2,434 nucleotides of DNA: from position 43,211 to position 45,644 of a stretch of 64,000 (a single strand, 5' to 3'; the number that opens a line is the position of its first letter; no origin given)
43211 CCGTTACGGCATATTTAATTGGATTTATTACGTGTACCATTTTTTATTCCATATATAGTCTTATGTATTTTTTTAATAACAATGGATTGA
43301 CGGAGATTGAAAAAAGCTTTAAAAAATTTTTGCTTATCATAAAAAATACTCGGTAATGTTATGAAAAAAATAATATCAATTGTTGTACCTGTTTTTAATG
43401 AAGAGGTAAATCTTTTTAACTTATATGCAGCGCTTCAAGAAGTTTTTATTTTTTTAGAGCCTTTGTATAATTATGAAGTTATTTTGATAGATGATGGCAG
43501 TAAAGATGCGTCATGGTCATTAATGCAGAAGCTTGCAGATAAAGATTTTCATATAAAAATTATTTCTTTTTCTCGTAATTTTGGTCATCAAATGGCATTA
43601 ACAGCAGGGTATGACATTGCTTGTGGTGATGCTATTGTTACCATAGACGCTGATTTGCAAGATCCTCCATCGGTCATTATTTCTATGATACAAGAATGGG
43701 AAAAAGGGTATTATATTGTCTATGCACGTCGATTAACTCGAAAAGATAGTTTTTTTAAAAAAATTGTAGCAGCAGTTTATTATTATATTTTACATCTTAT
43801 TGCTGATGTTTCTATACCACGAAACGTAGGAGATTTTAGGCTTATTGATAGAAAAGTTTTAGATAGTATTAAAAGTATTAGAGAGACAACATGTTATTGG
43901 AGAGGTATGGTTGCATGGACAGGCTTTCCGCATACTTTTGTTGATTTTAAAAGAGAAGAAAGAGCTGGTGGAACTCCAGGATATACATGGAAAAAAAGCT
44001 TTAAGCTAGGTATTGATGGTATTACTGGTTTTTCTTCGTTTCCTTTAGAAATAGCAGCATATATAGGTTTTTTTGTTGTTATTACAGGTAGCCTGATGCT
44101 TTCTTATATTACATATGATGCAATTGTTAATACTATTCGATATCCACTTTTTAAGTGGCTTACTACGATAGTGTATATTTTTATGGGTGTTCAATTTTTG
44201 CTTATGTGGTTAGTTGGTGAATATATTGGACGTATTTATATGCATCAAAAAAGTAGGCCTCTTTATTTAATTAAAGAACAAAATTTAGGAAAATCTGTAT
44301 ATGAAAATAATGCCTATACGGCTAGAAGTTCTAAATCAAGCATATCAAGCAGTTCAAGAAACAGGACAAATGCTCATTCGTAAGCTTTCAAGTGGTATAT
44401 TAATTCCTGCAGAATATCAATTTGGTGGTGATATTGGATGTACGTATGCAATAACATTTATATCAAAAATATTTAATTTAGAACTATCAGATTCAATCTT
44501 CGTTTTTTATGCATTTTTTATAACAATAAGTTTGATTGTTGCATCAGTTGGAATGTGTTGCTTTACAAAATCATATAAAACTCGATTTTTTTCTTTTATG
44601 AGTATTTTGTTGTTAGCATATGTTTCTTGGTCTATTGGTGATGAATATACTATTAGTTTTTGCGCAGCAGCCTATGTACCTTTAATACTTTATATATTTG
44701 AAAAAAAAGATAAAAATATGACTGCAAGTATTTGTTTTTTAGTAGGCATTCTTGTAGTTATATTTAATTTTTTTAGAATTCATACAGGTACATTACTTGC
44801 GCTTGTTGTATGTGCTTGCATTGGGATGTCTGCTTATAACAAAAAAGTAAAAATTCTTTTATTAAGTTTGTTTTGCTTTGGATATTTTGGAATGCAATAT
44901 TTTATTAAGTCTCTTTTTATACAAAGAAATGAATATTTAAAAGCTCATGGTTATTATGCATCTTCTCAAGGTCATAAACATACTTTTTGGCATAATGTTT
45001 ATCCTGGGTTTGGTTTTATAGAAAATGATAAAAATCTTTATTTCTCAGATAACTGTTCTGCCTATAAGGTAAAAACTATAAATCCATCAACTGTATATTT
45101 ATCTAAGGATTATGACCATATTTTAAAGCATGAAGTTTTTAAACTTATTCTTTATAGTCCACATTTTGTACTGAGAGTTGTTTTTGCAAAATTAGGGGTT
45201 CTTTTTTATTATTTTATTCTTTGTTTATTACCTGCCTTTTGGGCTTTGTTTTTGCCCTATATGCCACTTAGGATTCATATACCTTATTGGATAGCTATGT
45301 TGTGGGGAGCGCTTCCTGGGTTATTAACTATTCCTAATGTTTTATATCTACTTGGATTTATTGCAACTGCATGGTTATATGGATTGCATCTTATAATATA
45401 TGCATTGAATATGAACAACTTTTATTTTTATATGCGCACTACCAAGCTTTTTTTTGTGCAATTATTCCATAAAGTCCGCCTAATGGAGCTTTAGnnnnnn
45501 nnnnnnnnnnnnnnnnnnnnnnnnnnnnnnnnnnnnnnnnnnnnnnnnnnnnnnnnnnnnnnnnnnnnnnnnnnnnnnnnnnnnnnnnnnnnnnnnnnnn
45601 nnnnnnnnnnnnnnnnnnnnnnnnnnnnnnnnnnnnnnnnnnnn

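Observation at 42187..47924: Duplicated module: GtrB/ArnC-like GT2 paired with an unassigned polytopic membrane protein family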

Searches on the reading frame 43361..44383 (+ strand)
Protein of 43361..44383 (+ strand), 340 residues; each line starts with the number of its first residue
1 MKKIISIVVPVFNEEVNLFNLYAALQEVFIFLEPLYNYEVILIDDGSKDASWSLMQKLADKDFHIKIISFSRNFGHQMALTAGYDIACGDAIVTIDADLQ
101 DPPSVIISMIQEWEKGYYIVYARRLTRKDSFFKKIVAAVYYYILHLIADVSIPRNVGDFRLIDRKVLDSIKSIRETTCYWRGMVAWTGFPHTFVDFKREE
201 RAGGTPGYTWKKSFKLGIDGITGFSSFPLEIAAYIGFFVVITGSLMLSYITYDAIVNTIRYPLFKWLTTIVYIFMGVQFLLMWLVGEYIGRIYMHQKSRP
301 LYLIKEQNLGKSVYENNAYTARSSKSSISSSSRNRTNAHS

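Call 3: search_protein_families(library=pfam, proteins=[window:43361-44383:+], max_evalue=1)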
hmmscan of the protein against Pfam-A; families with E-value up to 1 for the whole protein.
window:43361-44383:+ (340 aa): 4 families
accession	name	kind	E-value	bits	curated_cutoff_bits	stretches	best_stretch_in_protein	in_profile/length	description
PF00535.33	Glycos_transf_2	-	8.5e-30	104.3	23.3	1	6-169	1-166/168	Glycosyl transferase family 2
PF10111.15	Glyco_tranf_2_2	-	0.0026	17.7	27.3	1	6-98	1-91/276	Glycosyltransferase like family 2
PF13506.12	Glyco_transf_21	-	0.1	12.5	21.7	1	79-174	21-121/174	Glycosyl transferase family 21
PF23778.1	Phage_holin_2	-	0.69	10.6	32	0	240-284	37-80/92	Putative phage holin family 2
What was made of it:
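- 43361..44383 (+): GT2a: GtrB/ArnC-type polyprenyl-phosphate glycosyltransferase. GT-A domain with a DAD motif plus two C-terminal TM helices. PF00535, 8.5e-30 (call 3).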

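Call 15: search_protein_families(library=ncbifam, proteins=[window:43361-44383:+], max_evalue=0.01)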
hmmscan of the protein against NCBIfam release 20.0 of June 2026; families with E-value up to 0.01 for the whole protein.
window:43361-44383:+ (340 aa): 17 families
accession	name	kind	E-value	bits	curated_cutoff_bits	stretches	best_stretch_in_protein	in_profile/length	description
NF047588.1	GlcsyltransPgfSStrep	equivalog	2.2e-69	234.1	500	1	5-309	3-307/308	glycosyltransferase PgfS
NF007986.1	PRK10714.1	equivalog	2.7e-45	154.8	529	1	4-306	7-310/316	undecaprenyl-phosphate 4-deoxy-4-formamido-L-arabinose transferase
TIGR03937.1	PgaC_IcaA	equivalog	2.3e-14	53.2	422.3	1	3-111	45-148/407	poly-beta-1,6-N-acetyl-D-glucosamine synthase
NF007482.0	PRK10073.1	equivalog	2.4e-10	39.9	423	1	3-100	6-97/334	glycosyltransferase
TIGR04283.1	glyco_like_mftF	equivalog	2.7e-10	40.2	182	1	5-133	1-119/221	TIGR04283 family arsenosugar biosynthesis glycosyltransferase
NF041875.1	EPS_EpsD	equivalog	4.4e-09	36.2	370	1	5-114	1-105/325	exopolysaccharide biosynthesis glycosyltransferase EpsD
NF050050.1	ProtGlycPglI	equivalog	7.6e-07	28.8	500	1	4-134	3-129/306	GalNAc(5)-diNAcBac-PP-undecaprenol beta-1,3-glucosyltransferase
TIGR03111.1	glyc2_xrt_Gpos1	hypoth_equivalog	9.7e-07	27.9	363.95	1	5-118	51-161/439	TIGR03111 family XrtG-associated glycosyltransferase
NF047683.1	TeichurnBiosyTuaG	equivalog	2.9e-06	27.1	400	1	2-99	5-97/252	teichuronic acid biosynthesis protein TuaG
TIGR03965.1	mycofact_glyco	equivalog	1.7e-05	23.9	280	1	5-103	76-169/467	mycofactocin biosynthesis glycosyltransferase MftF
NF045692.1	OglycostaseCruG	equivalog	8.4e-05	21.7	600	1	5-118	43-157/386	2'-O-glycosyltransferase CruG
TIGR04242.1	nodulat_NodC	equivalog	0.00015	20.9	550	1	5-110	50-153/395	chitooligosaccharide synthase NodC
NF010496.0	PRK13915.1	equivalog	0.00021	20.5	262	1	3-108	31-136/307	glucosyl-3-phosphoglycerate synthase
NF058614.1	PPMAGASynPpgS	equivalog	0.00022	20.7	370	1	7-147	4-135/226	polyprenyl-phospho-N-acetylgalactosaminyl synthase PpgS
TIGR04182.1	glyco_TIGR04182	equivalog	0.0013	18.2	325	0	228-291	223-284/293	S-layer glycoprotein N-glycosyltransferase AglJ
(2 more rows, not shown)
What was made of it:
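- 43361..44383 (+): NCBIfam PgfS 2e-69 and ArnC 3e-45, both below the equivalog cut-offs (call 15).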

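Call 63: search_solved_structures(query=window:43361-44383:+, max_evalue=0.00001, show_alignments=1)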
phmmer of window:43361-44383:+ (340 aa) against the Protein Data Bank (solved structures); distinct sequences matched with E-value up to 0.00001: 8.
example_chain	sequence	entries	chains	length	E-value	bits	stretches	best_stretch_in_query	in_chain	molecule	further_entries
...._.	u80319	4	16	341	2.5e-71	244.1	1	5-306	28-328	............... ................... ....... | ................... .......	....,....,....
9nye_A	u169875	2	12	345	2.6e-71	244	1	5-306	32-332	Glycosyltransferase sll0501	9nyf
5eke_A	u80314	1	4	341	2.8e-71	244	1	5-306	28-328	Uncharacterized glycosyltransferase sll0501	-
9bhc_C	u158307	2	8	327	1.2e-37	133.4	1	3-306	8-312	Undecaprenyl-phosphate 4-deoxy-4-formamido-L-arabinose transferase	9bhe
8vxh_A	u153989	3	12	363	1.7e-37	132.9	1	3-306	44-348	Undecaprenyl-phosphate 4-deoxy-4-formamido-L-arabinose transferase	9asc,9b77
9hwj_A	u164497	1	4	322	8.3e-36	127.4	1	3-306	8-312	Undecaprenyl-phosphate 4-deoxy-4-formamido-L-arabinose transferase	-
5mlz_A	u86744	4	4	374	1.8e-16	63.8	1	5-127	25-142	Dolichol monophosphate mannose synthase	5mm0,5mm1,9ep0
5hea_A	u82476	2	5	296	7.9e-06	28.8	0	3-98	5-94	Putative glycosyltransferase (GalT1)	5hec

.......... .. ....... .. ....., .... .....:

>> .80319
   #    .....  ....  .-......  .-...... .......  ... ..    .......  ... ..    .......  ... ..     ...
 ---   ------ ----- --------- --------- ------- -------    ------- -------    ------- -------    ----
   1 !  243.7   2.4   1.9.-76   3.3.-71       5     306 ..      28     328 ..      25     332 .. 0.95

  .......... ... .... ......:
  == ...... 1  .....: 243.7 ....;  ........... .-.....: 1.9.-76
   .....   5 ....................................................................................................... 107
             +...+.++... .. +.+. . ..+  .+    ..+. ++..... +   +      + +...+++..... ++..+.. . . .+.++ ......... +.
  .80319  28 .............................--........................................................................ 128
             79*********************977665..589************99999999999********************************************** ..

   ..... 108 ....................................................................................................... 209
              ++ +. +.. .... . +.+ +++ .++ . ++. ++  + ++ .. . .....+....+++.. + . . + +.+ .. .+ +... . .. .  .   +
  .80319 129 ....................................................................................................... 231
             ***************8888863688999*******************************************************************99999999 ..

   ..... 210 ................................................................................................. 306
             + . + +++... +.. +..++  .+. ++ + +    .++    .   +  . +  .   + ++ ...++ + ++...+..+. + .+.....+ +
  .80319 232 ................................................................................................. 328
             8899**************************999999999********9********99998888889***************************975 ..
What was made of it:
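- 43361..44383 (+): Full-length match to GtrB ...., E 2.5e-71, and to ArnC structures (call 63).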

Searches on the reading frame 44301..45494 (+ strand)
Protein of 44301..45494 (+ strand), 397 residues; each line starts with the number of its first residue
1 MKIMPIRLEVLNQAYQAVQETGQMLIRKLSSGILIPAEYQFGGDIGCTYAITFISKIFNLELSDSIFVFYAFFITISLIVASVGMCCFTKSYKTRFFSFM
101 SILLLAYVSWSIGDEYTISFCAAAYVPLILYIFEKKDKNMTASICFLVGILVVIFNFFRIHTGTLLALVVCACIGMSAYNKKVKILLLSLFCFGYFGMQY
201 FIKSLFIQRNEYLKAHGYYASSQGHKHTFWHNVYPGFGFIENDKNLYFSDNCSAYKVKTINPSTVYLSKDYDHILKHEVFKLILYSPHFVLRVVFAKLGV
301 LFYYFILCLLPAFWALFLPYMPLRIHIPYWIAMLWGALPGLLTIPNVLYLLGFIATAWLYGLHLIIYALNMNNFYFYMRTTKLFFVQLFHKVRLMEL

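Call 3: search_protein_families(library=pfam, proteins=[window:44301-45494:+], max_evalue=1)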
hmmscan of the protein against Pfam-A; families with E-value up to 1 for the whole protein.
window:44301-45494:+ (397 aa): 0 families

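Call 8: find_homologous_proteins(query=window:44301-45494:+, max_evalue=0.001)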
Query window:44301-45494:+ (397 aa): 19 proteins with E <= 0.001 among 8000 candidates.
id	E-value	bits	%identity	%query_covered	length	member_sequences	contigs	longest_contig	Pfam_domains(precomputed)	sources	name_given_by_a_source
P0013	1.8e-246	836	100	94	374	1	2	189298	-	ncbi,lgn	-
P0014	1.2e-132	461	70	74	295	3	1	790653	-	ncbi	-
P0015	4.0e-124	433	52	96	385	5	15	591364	-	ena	-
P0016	1.3e-117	411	56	86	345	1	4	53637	-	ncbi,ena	-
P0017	1.0e-113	399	49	100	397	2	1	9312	-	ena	-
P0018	3.2e-111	390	54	81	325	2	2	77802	-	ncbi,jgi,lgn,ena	-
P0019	1.0e-75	273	42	93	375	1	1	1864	-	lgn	-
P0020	2.4e-65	239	40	85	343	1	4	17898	-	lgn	-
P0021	1.9e-63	233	37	89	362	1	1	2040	-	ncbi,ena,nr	ncbi:MAG: hypothetical protein EBZ47_08185 [Chlamydiae bacterium]|nr:hypothetical protein [Chlamydio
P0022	6.4e-63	231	37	93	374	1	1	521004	-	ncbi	-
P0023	4.4e-62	229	38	85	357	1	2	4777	-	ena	-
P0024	1.0e-61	227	39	84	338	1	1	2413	-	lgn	-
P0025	3.0e-59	219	37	89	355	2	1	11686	-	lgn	-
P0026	2.2e-57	213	39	80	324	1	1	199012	-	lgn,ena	-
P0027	4.4e-57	212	40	74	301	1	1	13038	-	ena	-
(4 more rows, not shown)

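Call 15: search_protein_families(library=ncbifam, proteins=[window:44301-45494:+], max_evalue=0.01)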
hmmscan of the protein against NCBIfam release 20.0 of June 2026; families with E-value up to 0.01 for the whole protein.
window:44301-45494:+ (397 aa): 0 families

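Call 40: predict_structure(alignment_id=A4)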
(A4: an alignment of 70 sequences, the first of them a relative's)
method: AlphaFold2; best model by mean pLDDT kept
length: 374 residues; sequences in the alignment: 70
mean_pLDDT: 94.4   pTM: 0.90
mean pLDDT of the five models: 94.4, 93.7, 93.5, 93.4, 93.0
residues with pLDDT >= 90: 321; 70-90: 47; 50-70: 6; < 50: 0
segments of 3 or more residues with pLDDT < 50: none
pLDDT, mean of each block of 10 residues (from residue 1): 92 82 94 97 97 98 97 97 96 96 98 98 98 96 98 98 98 98 95 85 85 98 97 98 93 98 98 98 92 84 98 98 97 98 90 77 89 87
secondary structure, 60 per line:
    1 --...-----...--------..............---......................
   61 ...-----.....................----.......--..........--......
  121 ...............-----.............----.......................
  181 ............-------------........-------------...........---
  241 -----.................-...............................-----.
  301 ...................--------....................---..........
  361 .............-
elements in order: E3-5 E11-13 H22-35 H39-63 H69-89 H94-100 H103-112 H115-135 H141-153 H158-192 H206-213 H227-237 H246-262 H264-294 H300-319 H328-347 H351-373
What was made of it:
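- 44301..45494 (+): M2: 397-aa paralog of M1 (27% identity). Its start overlaps the non-conserved tail of GT2a by 83 nt. AF2 pLDDT 94.4, pTM 0.90 on the 374-aa form (call 40).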

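Call 42: fold_search(model_id=the predicted structure, library=pdb)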
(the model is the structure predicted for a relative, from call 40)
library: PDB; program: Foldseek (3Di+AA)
matches with E <= 10: 126; with E <= 0.001: 0
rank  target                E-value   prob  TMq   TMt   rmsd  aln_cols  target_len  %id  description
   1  5ezm                  1.0e-01  0.84  0.32  0.23  19.0       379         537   11  Crystal Structure of ArnT from Cupriavidus metallidurans in the apo state (released 2016-02-17)
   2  5f15                  2.7e-01  0.66  0.31  0.22  20.2       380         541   12  Crystal Structure of ArnT from Cupriavidus metallidurans bound to Undecaprenyl phosphate (released 2016-02-17)
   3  6d9h_R                6.4e-01  0.11  0.17  0.20  23.3       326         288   14  Cryo-EM structure of the human adenosine A1 receptor-Gi2-protein complex bound to its endogenous agonist (released 2018-06-20)
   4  8ugw                  6.4e-01  0.10  0.16  0.15  24.9       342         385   11  Computational design of highly signaling active membrane receptors through de novo solvent-mediated allosteric networks (released 2024-12-18)
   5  9dlh                  7.4e-01  0.57  0.33  0.22  11.9       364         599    8  donor substrate analog-bound AftB (released 2025-06-25)
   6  8yh0_R                7.7e-01  0.08  0.13  0.17  22.9       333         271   11  A3R-Gi complex bound to NECA (released 2024-11-06)
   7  8xqi_B                8.4e-01  0.07  0.13  0.15  23.9       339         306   11  Cryo-EM structure of human dimeric Apelin receptor. (released 2025-01-22)
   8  9as7                  1.1e+00  0.08  0.14  0.17  21.1       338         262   10  Local refinement of 5-HT2AR bound to psilocin in complex with a mini-Gq and scFv16 obtained by cryo-electron microscopy  (released 2025-04-02)
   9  3rce_A                1.4e+00  0.41  0.35  0.22  13.0       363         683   14  Bacterial oligosaccharyltransferase PglB (released 2011-06-15)
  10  7voe                  1.4e+00  0.04  0.11  0.12  22.4       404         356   11  Crystal structure of 5-HT2AR in complex with aripiprazole (released 2021-12-22)
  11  6p25_A                1.7e+00  0.63  0.31  0.17  10.0       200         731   12  Structure of S. cerevisiae protein O-mannosyltransferase Pmt1-Pmt2 complex bound to the sugar donor and a peptide acce (released 2019-07-10)
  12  9lxp_R                1.7e+00  0.05  0.11  0.13  18.9       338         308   10  A Cryo-EM structure of LA-PTH-PTH1R-Beta-arrestin1 complex (state 2 conformation) (released 2026-03-04)
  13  8dl6_A                1.7e+00  0.03  0.11  0.11  25.4       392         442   11  Cryo-EM structure of human ferroportin/slc40 bound to Ca2+ in nanodisc (released 2023-01-25)
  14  9dlf_C                1.8e+00  0.16  0.29  0.19  16.2       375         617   11  Arabinosyltransferase AftB in complex with Fab_B3 (released 2025-06-25)
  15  9s6r_A                2.0e+00  0.25  0.33  0.33  15.9       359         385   12  Ternary cryo-EM structure of yeast ALG3 with Dol25-PP-GlcNAc2Man5, Dol25-P-Man, and Fab (released 2026-03-18)
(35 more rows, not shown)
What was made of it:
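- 44301..45494 (+): Foldseek top hit ArnT, prob 0.84, then AftB, Pmt1 and PglB (call 42).
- M2 gives ArnT (0.84), Pmt1 (0.63), AftB (0.57), PglB, Pmt4 and ALG3 (call 42).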

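Call 43: find_homologous_proteins(query=A4, max_evalue=0.001)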
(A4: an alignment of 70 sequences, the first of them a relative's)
Query A4 (70 sequences) (374 aa, profile of the alignment): 23 proteins with E <= 0.001 among 8000 candidates.
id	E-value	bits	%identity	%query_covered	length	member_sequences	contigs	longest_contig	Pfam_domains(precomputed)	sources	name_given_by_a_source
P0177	1.6e-137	477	33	91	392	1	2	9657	-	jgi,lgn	jgi:hypothetical protein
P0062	9.9e-131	454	35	89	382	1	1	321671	-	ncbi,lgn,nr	ncbi:hypothetical protein JW872_00820 [Candidatus Babeliales bacterium]|nr:hypothetical protein [Can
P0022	8.3e-125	435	37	90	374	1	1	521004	-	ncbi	-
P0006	7.1e-123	428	25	67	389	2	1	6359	-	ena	-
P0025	4.0e-116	406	37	92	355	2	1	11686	-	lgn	-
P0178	1.5e-115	404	38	94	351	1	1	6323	-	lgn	-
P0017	2.7e-115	404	50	97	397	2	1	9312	-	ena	-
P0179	2.8e-114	400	26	88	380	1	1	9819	-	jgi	jgi:hypothetical protein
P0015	2.1e-113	397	52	99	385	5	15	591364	-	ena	-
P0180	1.3e-112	395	38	89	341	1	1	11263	-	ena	-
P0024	2.2e-112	394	39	89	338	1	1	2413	-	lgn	-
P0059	1.4e-110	388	29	76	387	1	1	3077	-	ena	-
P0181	4.2e-110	386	43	71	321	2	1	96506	-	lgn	-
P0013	4.8e-109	383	100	100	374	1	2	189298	-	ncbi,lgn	-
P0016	2.8e-102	361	56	92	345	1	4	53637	-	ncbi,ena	-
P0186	7.8e-8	50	18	50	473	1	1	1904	PF13231.13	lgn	-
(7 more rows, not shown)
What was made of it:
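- On GT-C glycosyltransferase superfamily (for M1/M2): The family profile hits P0186 at E 7.8e-8 (call 43).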

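Call 46: search_protein_families(library=pfam, proteins=[P0186], max_evalue=1)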
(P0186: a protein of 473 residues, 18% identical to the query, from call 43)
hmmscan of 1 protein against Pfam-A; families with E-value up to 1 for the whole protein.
P0186 (473 aa): 2 families
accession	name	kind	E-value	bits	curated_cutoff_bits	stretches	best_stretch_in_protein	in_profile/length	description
PF13231.12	PMT_2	-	6.4e-12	46.4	26.1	1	96-250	5-157/160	Dolichyl-phosphate-mannose-protein mannosyltransferase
PF09852.15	DUF2079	-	0.0048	16.5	28.2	1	118-255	68-199/459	Predicted membrane protein (DUF2079)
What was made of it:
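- On GT-C glycosyltransferase superfamily (for M1/M2): P0186 passes PMT_2 (call 46).
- P0186 passes Pfam PMT_2 (46.4 bits against a cut-off of 26.1; call 46).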

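Call 48: search_solved_structures(query=P0186, max_evalue=10, show_alignments=2)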
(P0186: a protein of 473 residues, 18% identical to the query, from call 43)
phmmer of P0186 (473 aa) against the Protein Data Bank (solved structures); distinct sequences matched with E-value up to 10: 0.
